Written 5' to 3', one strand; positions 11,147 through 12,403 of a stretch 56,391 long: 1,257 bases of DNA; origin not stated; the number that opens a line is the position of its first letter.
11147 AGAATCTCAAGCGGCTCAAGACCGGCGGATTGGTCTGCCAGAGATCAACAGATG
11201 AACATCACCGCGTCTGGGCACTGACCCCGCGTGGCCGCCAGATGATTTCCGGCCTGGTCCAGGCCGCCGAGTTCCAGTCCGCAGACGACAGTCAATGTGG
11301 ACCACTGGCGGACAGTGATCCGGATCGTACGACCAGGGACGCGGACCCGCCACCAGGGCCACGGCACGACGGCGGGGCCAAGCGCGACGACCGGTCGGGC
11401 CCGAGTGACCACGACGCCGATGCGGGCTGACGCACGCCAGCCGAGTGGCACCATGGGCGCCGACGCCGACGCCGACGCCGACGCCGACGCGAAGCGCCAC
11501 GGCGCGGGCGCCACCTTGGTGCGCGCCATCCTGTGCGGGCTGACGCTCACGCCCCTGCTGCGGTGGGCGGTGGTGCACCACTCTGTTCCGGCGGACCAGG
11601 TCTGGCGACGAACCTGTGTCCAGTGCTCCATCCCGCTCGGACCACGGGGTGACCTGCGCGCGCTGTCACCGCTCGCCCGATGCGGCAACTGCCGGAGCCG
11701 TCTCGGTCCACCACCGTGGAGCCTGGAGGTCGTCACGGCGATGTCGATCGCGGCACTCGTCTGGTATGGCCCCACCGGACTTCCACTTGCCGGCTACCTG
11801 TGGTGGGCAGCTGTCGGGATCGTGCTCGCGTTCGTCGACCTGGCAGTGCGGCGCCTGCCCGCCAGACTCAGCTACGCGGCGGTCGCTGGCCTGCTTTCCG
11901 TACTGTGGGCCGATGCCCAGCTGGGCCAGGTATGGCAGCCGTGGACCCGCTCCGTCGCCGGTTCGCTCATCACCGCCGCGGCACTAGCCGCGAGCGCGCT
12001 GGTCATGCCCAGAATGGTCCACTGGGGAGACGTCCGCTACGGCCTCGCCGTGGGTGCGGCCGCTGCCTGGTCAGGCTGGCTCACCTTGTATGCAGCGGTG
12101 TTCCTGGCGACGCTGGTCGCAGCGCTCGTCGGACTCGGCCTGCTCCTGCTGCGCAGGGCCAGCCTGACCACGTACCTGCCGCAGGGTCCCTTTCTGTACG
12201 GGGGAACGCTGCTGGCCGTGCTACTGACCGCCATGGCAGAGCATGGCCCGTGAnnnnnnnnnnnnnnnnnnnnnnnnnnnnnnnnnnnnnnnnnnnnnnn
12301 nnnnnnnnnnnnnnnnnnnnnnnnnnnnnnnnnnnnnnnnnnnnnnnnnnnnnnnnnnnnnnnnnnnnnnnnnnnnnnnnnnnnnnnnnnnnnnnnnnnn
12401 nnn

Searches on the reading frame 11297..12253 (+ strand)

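Call 58: search_protein_families(library=pfam, proteins=[window:11297-12253:+], max_evalue=0.01)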
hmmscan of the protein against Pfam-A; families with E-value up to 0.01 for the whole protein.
window:11297-12253:+ (318 aa): 1 family
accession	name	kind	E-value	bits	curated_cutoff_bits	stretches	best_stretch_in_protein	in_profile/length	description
PF01478.23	Peptidase_A24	-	6.3e-05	23.8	26.5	1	172-279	5-103/104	Type IV leader peptidase family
